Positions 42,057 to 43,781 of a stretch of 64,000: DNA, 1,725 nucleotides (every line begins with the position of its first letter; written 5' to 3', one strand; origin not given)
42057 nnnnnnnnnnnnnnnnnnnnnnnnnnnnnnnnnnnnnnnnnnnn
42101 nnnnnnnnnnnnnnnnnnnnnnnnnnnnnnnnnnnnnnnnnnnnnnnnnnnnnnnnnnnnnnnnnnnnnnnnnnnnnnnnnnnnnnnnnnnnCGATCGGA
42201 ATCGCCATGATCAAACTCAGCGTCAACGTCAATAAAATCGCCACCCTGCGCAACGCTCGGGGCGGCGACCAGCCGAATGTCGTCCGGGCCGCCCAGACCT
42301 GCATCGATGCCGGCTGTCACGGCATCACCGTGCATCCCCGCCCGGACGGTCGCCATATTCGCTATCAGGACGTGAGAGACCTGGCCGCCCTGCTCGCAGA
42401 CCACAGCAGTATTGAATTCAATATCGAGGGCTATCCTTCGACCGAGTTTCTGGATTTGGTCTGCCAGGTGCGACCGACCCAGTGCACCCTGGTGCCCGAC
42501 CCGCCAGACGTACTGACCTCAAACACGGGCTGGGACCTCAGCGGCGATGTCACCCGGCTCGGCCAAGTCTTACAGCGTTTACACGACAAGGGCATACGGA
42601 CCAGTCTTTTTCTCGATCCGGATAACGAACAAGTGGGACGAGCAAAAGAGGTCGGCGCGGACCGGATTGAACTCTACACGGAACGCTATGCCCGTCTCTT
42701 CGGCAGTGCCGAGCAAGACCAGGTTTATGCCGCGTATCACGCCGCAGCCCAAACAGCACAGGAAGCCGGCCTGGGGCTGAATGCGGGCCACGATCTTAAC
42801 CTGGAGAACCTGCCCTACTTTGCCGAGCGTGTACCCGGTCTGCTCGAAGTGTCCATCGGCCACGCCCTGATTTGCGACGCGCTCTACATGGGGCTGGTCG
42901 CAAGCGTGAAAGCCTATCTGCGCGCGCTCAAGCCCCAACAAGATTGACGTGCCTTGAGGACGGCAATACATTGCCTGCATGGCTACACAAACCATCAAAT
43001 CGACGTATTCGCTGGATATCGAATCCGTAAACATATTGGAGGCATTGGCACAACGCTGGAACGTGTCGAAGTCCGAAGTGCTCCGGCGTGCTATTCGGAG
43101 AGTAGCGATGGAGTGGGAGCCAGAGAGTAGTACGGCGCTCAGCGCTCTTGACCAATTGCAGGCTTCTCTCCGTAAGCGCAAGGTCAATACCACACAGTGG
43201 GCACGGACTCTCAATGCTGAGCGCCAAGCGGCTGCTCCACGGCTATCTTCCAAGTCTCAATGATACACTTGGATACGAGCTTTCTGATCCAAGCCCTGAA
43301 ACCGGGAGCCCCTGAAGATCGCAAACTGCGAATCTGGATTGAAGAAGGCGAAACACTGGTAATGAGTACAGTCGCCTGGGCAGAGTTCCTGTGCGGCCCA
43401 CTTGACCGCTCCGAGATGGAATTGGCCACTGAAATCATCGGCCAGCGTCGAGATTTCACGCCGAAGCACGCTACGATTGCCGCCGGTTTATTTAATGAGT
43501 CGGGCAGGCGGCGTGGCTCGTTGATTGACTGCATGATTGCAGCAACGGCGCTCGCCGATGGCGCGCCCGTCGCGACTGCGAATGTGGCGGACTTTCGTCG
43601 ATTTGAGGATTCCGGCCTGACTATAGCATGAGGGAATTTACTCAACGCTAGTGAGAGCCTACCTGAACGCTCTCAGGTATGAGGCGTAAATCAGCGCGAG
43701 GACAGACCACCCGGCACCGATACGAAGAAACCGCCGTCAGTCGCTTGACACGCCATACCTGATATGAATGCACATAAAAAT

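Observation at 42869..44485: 1.5-kb double vapBC cassette integrated into the 3' end of pdxJ, with duplicated target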

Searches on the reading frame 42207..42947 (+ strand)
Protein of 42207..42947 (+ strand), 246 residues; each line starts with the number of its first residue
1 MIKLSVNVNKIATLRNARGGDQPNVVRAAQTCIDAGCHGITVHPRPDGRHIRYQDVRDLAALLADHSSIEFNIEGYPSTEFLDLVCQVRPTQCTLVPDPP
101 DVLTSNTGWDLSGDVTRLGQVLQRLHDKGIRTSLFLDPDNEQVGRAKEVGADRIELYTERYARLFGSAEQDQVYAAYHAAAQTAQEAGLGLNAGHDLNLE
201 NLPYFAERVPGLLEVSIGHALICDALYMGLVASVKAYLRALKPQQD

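Call 5: search_protein_families(library=pfam, proteins=[window:42207-42947:+], max_evalue=0.01)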
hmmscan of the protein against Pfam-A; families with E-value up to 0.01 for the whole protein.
window:42207-42947:+ (246 aa): 1 family
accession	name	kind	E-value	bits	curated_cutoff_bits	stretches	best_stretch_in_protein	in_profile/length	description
PF03740.19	PdxJ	-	3.8e-88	295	24.5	1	3-240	1-233/234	Pyridoxal phosphate biosynthesis protein PdxJ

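Call 6: find_related_loci(query=window:42207-42947:+, collection=genome_contigs, flank=6000)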
Query window:42207-42947:+ (246 aa) in genome_contigs; peptide patterns used: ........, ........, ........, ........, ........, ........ (x = any residue, [..] = any of these).
599 stretches matched a pattern (row limit reached: there are more); 559 encode a relative of the query (tblastn E <= 1e-3); the best 80 are kept; 80 distinct loci.
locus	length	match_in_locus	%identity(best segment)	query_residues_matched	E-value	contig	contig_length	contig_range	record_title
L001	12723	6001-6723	93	1-241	4e-152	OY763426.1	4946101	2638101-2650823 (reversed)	MAG: Candidatus Binatia bacterium isolate bff738c7-9683-4f94-b287-c2cb1e0b670a genome assembly, chromosome: 1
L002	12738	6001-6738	91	1-246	7e-152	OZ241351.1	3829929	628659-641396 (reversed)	MAG: uncultured Candidatus Binatia bacterium isolate 5f0d318e-1668-4b86-9731-a3c73843edec genome assembly, chromosome: 1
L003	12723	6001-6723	93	1-241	5e-151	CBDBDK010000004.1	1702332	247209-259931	MAG: uncultured Candidatus Binatia bacterium isolate 2c216906-a703-41c5-82d5-ef5894461506 genome assembly, contig: conti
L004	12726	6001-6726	94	1-242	1e-148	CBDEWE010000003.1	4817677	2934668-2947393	MAG: uncultured Candidatus Binatia bacterium isolate a8241130-b51f-4fa7-9d5c-c617c4ae5504 genome assembly, contig: conti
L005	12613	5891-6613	94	1-241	4e-145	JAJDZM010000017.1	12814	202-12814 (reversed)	MAG: Candidatus Binatia bacterium isolate jk18x40bins.50 k141_556809, whole genome shotgun sequence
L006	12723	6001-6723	94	1-241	2e-144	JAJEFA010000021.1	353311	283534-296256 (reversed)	MAG: Candidatus Binatia bacterium isolate p16x34bins.64 k141_597779, whole genome shotgun sequence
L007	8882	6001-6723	93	1-241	1e-142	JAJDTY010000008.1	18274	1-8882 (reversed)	MAG: Candidatus Binatia bacterium isolate jk18x1bzbins.55 k141_784967, whole genome shotgun sequence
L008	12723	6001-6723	90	1-241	3e-142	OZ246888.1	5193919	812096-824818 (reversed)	MAG: Candidatus Binatia bacterium isolate 6b508bb3-31ce-4f4f-8d88-ad7b0e8f6706 genome assembly, chromosome: 1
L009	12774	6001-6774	82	1-246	3e-142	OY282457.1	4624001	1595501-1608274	MAG: uncultured Candidatus Binatia bacterium genome assembly, chromosome: 1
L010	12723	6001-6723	93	1-241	4e-141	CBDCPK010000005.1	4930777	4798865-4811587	MAG: uncultured Candidatus Binatia bacterium isolate e85f1b99-d511-4c74-aca6-82eb56c94599 genome assembly, contig: chrom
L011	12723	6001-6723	91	1-241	3e-140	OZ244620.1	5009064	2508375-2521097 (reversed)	MAG: uncultured Candidatus Binatia bacterium isolate a6e05b1d-2203-4d92-b789-b8e4a46226c9 genome assembly, chromosome: 1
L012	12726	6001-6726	91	1-241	3e-139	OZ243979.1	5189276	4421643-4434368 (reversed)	MAG: uncultured Candidatus Binatia bacterium isolate 1ea5a42d-c5b0-4d9d-a207-f079449ea76f genome assembly, chromosome: 1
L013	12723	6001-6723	94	1-241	2e-152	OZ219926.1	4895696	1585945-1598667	MAG: Thermodesulfobacteriota bacterium isolate 21442c6b-cc68-4f82-8039-a5361455a999 genome assembly, chromosome: 3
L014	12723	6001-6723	87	1-241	1e-134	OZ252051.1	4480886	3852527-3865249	MAG: uncultured Candidatus Binatia bacterium isolate b4184f84-54dd-4777-b1f7-7d436cdf621f genome assembly, chromosome: 1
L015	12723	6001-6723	88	1-241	2e-134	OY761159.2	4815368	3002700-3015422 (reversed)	MAG: Candidatus Binatia bacterium isolate a3054953-5fa8-48fb-90a5-e173aac96f7a genome assembly, chromosome: 1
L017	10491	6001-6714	75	1-242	3e-121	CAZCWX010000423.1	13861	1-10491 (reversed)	MAG TPA_asm: uncultured Enterobacteriaceae bacterium isolate binchicken_co31_407 genome assembly, contig: k141_4133617,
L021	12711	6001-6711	72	1-241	7e-117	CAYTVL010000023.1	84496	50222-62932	MAG TPA_asm: uncultured Enterobacteriaceae bacterium isolate binchicken_co185_232 genome assembly, contig: NODE_375_leng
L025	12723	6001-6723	80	1-241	9e-131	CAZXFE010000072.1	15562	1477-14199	MAG TPA_asm: uncultured Enterobacteriaceae bacterium isolate binchicken_co375_177 genome assembly, contig: NODE_1222_len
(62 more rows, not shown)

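Call 23: search_protein_families(library=pfam, proteins=[L003:7411-7674:+, L003:7671-8108:+, L002:9457-9849:+, L002:9776-10210:+, L010:8173-9387:+, L001:8098-10341:+, L013:7576-9312:+, L013:9309-10727:+, L002:7315-9222:+, L002:6837-7088:+], max_evalue=0.01)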
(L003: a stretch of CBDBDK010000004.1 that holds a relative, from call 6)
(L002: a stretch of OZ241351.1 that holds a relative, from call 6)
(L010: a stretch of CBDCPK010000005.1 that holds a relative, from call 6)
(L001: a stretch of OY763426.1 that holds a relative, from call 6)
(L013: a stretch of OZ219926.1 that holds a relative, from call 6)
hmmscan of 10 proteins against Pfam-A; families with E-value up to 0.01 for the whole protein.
L003:7411-7674:+ (87 aa): 1 family
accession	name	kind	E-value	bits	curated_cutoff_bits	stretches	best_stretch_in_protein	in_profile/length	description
PF01402.27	RHH_1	-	0.00073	19.8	20.5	1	5-38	3-36/39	Ribbon-helix-helix protein, copG family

L003:7671-8108:+ (145 aa): 1 family
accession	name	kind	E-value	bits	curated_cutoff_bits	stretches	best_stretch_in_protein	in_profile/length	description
PF01850.27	PIN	-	4.2e-09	37.5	23.6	1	2-120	1-115/120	PIN domain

L002:9457-9849:+ (130 aa): 3 families
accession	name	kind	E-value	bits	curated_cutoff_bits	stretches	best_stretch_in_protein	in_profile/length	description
PF01909.29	NTP_transf_2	-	4.1e-18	66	21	1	44-129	1-92/93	Nucleotidyltransferase domain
PF18765.7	Polbeta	-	6e-11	42.8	26.9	1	49-123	5-80/93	Polymerase beta, Nucleotidyltransferase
PF22600.2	MTPAP-like_central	-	0.00018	22.1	27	1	42-86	24-68/139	Poly(A) RNA polymerase, mitochondrial-like, central palm domain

L002:9776-10210:+ (144 aa): 1 family
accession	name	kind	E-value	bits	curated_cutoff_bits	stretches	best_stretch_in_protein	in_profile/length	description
PF01934.22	HepT-like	-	2.8e-27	95.2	23.5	1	40-136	1-120/120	Ribonuclease HepT-like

L010:8173-9387:+ (404 aa): 1 family
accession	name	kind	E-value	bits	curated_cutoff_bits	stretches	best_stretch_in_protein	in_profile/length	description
PF14281.12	PDDEXK_4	-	1.6e-06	28.7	22.3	1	88-177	79-167/183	PD-(D/E)XK nuclease superfamily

L001:8098-10341:+ (747 aa): 2 families
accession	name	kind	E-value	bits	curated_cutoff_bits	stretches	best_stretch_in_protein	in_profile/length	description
PF00884.28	Sulfatase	-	5.5e-20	72.3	25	2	398-562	153-301/301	Sulfatase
PF01663.27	Phosphodiest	-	3.4e-05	24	23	1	472-507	187-222/342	Type I phosphodiesterase / nucleotide pyrophosphatase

L013:7576-9312:+ (578 aa): 1 family
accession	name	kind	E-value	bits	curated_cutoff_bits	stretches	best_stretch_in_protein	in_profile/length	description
PF13289.12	SIR2_2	-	1e-14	55.2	24.5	1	142-266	2-124/141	SIR2-like domain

L013:9309-10727:+ (472 aa): 1 family
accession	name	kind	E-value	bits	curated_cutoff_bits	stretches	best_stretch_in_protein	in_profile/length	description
PF02171.23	Piwi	-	0.00019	21.2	28.9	1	168-313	13-156/302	Piwi domain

L002:7315-9222:+ (635 aa): 2 families
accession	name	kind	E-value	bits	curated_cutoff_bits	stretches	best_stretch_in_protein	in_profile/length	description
PF01555.25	N6_N4_Mtase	-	7.7e-30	104.9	26.7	1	116-436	1-198/221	DNA methylase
PF03602.21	Cons_hypoth95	-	0.0075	16.4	24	0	106-129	103-127/182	Conserved hypothetical protein 95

L002:6837-7088:+ (83 aa): 2 families
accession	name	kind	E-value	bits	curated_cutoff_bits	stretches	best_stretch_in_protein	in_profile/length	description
PF19891.5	DUF6364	-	0.0045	17.9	27.3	1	4-47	6-39/70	Family of unknown function (DUF6364)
PF09957.15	VapB_antitoxin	-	0.0077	16.5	23.4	0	1-25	1-25/47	Bacterial antitoxin of type II TA system, VapB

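Call 25: search_protein_families(library=pfam, proteins=[L003:8289-8993:+, L005:7987-8427:+, L014:7772-8245:+, L025:7275-7721:-, L021:6759-7904:+, L017:7058-7669:+, L002:10223-11143:+, L002:11319-12041:-], max_evalue=0.01)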
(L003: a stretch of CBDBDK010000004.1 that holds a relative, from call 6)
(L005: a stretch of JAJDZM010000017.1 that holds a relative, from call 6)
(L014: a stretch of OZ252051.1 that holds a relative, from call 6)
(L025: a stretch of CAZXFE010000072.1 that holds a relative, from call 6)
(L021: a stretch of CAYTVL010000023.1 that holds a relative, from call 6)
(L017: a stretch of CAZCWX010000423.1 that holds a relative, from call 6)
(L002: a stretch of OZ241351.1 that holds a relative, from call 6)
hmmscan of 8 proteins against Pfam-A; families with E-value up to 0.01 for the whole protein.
L003:8289-8993:+ (234 aa): 1 family
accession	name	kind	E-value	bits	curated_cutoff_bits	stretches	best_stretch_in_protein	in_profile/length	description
PF08797.16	HIRAN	-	2.5e-06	27.6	24.7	1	47-91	26-63/96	HIRAN domain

L005:7987-8427:+ (146 aa): 1 family
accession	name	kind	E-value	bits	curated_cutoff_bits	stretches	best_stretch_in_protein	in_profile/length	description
PF18493.6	DUF5617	-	0.00087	19.9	26.3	1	25-61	28-64/90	Domain of unknown function (DUF5617)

L014:7772-8245:+ (157 aa): 1 family
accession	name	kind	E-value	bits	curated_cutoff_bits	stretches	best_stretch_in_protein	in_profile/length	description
PF19778.5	RE_endonuc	-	6.6e-36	122.9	23.4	1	38-143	2-104/108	Endonuclease domain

L025:7275-7721:- (148 aa): 0 families

L021:6759-7904:+ (381 aa): 1 family
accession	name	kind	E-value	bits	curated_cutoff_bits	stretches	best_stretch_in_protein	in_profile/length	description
PF04909.20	Amidohydro_2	-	5.4e-20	72.8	26.4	1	124-381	48-289/289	Amidohydrolase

L017:7058-7669:+ (203 aa): 0 families

L002:10223-11143:+ (306 aa): 3 families
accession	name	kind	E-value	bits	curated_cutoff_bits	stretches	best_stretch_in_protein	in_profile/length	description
PF04851.21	ResIII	-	7e-11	42.8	22.5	1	86-221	22-134/164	Type III restriction enzyme, res subunit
PF00270.35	DEAD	-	3.9e-08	33.7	26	1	87-253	14-162/167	DEAD/DEAH box helicase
PF02562.22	PhoH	-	0.0029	17.5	27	1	95-181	27-111/205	PhoH-like protein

L002:11319-12041:- (240 aa): 0 families

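Call 28: find_related_loci(query=window:42207-42947:+, collection=metagenome_contigs, flank=8000)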
Query window:42207-42947:+ (246 aa) in metagenome_contigs; peptide patterns used: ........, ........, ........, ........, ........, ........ (x = any residue, [..] = any of these).
600 stretches matched a pattern (row limit reached: there are more); 547 encode a relative of the query (tblastn E <= 1e-3); the best 80 are kept; 80 distinct loci.
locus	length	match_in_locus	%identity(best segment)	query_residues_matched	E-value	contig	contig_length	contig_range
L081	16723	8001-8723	94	1-241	3e-147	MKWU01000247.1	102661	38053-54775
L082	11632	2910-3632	82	1-241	2e-136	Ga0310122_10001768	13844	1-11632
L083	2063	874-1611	79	1-246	9e-141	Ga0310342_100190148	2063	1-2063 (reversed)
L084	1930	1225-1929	80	1-235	1e-137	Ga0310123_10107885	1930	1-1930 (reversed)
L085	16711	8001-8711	79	1-241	3e-127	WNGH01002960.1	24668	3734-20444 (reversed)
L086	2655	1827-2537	79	1-241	3e-132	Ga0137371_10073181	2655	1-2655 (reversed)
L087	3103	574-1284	77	1-241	2e-127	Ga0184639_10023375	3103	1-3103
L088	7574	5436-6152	75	1-243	4e-123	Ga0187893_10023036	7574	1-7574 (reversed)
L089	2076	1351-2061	76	1-241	6e-130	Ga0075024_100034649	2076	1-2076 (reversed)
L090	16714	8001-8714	75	1-241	6e-121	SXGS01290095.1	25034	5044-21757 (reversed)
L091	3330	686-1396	73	1-241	4e-123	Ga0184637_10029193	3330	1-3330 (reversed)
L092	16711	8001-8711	74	1-241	1e-119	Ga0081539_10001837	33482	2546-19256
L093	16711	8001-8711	73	1-241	4e-117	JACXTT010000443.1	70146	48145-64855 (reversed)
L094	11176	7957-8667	65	1-241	5e-103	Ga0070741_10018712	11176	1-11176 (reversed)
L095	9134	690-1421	63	1-246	2e-101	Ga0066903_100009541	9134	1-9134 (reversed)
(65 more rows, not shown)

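Call 54: search_protein_families(library=ncbifam, proteins=[window:42207-42947:+], max_evalue=0.001)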
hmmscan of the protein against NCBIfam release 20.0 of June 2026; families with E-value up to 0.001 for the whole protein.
window:42207-42947:+ (246 aa): 6 families
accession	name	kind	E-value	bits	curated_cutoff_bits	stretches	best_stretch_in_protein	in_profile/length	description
NF003626.0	PRK05265.1-4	equivalog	3.6e-106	353.9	222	1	1-242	2-243/246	pyridoxine 5'-phosphate synthase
TIGR00559.1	pdxJ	equivalog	3.5e-78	262.5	192.75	1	3-242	1-238/239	pyridoxine 5'-phosphate synthase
NF003625.0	PRK05265.1-3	equivalog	1.6e-59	201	190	1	1-242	2-238/242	pyridoxine 5'-phosphate synthase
NF003627.0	PRK05265.1-5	equivalog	1.6e-57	194.5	207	1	2-241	1-238/240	pyridoxine 5'-phosphate synthase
NF003623.0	PRK05265.1-1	equivalog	4.2e-57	193.3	347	1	2-238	4-235/243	pyridoxine 5'-phosphate synthase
NF003624.0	PRK05265.1-2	equivalog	2.4e-55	187.6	331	1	2-240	6-242/252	pyridoxine 5'-phosphate synthase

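Call 55: search_protein_families(library=padloc, proteins=[L013:7576-9312:+, L013:9309-10727:+, L010:8173-9387:+, L001:8098-10341:+, L003:8289-8993:+, L014:7772-8245:+], max_evalue=0.001)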
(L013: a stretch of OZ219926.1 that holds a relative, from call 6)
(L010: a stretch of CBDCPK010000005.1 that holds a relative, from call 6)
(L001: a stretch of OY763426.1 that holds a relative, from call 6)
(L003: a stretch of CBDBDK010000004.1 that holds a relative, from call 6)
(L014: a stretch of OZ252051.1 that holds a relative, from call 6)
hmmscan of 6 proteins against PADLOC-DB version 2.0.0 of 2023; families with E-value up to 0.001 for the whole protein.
L013:7576-9312:+ (578 aa): 10 families
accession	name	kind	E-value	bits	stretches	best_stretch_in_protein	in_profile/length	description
PDLC02419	Aga_SIR2-PNTD1-PNTD2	-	1.7e-179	596.1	1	19-575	1-556/558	Class I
PDLC02401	Aga_SIR2-PNTD1-PNTD2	-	4.9e-174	578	1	46-575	1-522/524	Class I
PDLC02420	Aga_SIR2-PNTD1-PNTD2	-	1.9e-80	269.4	1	12-558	6-524/1010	Class I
PDLC02384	pAgo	-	2.1e-80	269.3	1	9-573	4-545/1030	-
PDLC02402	Aga_SIR2-PNTD1-PNTD2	-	8.2e-31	104.9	1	27-303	16-288/876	Class I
PDLC05061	PDC-S65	-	3.5e-25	87.3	1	29-312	36-297/592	-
PDLC05060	PDC-S65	-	7.4e-19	66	1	122-270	29-170/503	-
PDLC02418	Aga_SIR2-Kinase-PNTD1-PNTD2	-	8.1e-10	35.5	1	174-301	18-145/756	Class I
PDLC04088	SIR2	-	7.3e-07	26.6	0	206-252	273-318/390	-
PDLC02408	Aga_SIR2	-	4.2e-06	24.1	1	21-57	3-39/343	Class II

L013:9309-10727:+ (472 aa): 19 families
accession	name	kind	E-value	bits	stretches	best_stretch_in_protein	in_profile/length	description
PDLC02377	pAgo_I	-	1.8e-198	658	1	2-472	2-457/457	Class I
PDLC02436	pAgo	-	2.6e-125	416.8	1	4-472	3-460/460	-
PDLC02420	Aga_SIR2-PNTD1-PNTD2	-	4.1e-112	374.2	1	7-472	547-1010/1010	Class I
PDLC02384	pAgo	-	7.3e-103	343.6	1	9-472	569-1030/1030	-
PDLC02376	pAgo_I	-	1.4e-66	223.5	1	10-472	5-455/455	Class I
PDLC02378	pAgo_I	-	5.6e-49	165.3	2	165-471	195-492/493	Class I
PDLC02392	pAgo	-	1e-22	78.5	1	167-456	52-329/346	-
PDLC02428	PprPIWI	-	4.1e-22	76.7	1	163-458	395-652/666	-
PDLC02397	pAgo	-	1.2e-20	71.9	1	128-457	283-565/578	-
PDLC02379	pAgo_II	-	7.1e-17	59.1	1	10-458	289-702/724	Class II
PDLC02388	pAgo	-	1.8e-14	51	1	141-455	421-699/716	-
PDLC02381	pAgo_II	-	2.7e-10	37.3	1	135-460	307-600/617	Class II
PDLC02387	pAgo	-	4.1e-08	30.1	1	171-458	407-656/672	-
PDLC02391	pAgo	-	1.5e-07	28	1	143-449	439-718/742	-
PDLC02385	pAgo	-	8.2e-06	22.8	1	173-272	393-488/674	-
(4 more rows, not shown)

L010:8173-9387:+ (404 aa): 2 families
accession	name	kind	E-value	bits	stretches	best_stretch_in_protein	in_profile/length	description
PDLC04977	PDC-S26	-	1.5e-08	32.2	1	90-214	110-226/400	-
PDLC04983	PDC-S26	-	0.0001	19.9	1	61-143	75-158/413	-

L001:8098-10341:+ (747 aa): 0 families

L003:8289-8993:+ (234 aa): 1 family
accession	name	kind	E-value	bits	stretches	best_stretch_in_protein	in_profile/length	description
PDLC04349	PDC-M03B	-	6.6e-06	23.9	0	38-90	151-196/232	-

L014:7772-8245:+ (157 aa): 2 families
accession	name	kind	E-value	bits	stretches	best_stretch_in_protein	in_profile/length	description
PDLC03647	REase_III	-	7.7e-44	148.1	1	1-152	829-984/989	Type III restriction enzyme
PDLC03649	REase_III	-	2.8e-12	43.4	1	33-136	846-949/973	Type III restriction enzyme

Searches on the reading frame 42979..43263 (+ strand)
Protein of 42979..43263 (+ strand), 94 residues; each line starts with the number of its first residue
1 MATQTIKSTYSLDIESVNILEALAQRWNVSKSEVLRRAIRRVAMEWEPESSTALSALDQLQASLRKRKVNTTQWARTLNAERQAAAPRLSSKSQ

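Call 5: search_protein_families(library=pfam, proteins=[window:42979-43263:+], max_evalue=0.01)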
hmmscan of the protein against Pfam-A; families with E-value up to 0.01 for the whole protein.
window:42979-43263:+ (94 aa): 1 family
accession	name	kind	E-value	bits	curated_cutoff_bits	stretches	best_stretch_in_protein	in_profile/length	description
PF01402.27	RHH_1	-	0.00028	21.2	20.5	1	11-41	5-35/39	Ribbon-helix-helix protein, copG family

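Call 54: search_protein_families(library=ncbifam, proteins=[window:42979-43263:+], max_evalue=0.001)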
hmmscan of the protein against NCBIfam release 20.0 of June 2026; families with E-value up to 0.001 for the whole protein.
window:42979-43263:+ (94 aa): 1 family
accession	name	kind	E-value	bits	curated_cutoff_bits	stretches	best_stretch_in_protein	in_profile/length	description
NF053762.1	aCcr1_fam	equivalog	0.00017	21.4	60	1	15-41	10-36/38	aCcr1 family cell cycle regulator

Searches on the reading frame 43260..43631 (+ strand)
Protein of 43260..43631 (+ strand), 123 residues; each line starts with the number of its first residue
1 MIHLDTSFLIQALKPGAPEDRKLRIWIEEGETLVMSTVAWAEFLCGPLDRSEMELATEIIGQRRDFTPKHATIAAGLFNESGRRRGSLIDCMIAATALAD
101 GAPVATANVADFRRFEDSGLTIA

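Call 5: search_protein_families(library=pfam, proteins=[window:43260-43631:+], max_evalue=0.01)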
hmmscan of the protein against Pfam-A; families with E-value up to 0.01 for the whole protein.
window:43260-43631:+ (123 aa): 1 family
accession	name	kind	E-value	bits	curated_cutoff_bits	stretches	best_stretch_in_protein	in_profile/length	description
PF01850.27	PIN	-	1.7e-13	51.7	23.6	1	4-114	3-116/120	PIN domain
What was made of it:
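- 43260..43631 (+): vapC1, a PIN-domain toxin of 123 aa. Pfam PIN E=1.7e-13 (call 5).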

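Call 27: find_related_loci(query=window:43260-43631:+, collection=viral_contigs, flank=3000)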
Query window:43260-43631:+ (123 aa) in viral_contigs; peptide patterns used: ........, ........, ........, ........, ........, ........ (x = any residue, [..] = any of these).
7 stretches matched a pattern, but none encodes a relative of the query by tblastn (E <= 1e-3).

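Call 53: search_solved_structures(query=window:43260-43631:+, max_evalue=0.001, show_alignments=1)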
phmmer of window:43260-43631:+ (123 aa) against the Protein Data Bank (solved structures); distinct sequences matched with E-value up to 0.001: 0.
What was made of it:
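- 43260..43631 (+): No solved homologue was found by sequence (call 53).
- Closest known: VapBC type II toxin-antitoxin systems. Different: VapC1 is a more distant PIN protein with no solved relative detectable by sequence (call 53).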

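Call 54: search_protein_families(library=ncbifam, proteins=[window:43260-43631:+], max_evalue=0.001)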
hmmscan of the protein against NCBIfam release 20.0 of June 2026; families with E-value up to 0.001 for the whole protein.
window:43260-43631:+ (123 aa): 2 families
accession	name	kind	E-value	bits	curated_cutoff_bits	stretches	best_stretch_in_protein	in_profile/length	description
NF047959.1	TA_toxin_VapC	equivalog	1.9e-08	34.5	80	1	4-116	3-120/125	type II toxin-antitoxin system VapC family toxin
TIGR00028.1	Mtu_PIN_fam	subfamily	0.0003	21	73.6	0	70-119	88-136/143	TA system VapC family ribonuclease toxin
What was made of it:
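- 43260..43631 (+): NCBIfam VapC gives E=1.9e-8 but only 34.5 bits, below the cut-off of 80 (call 54).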
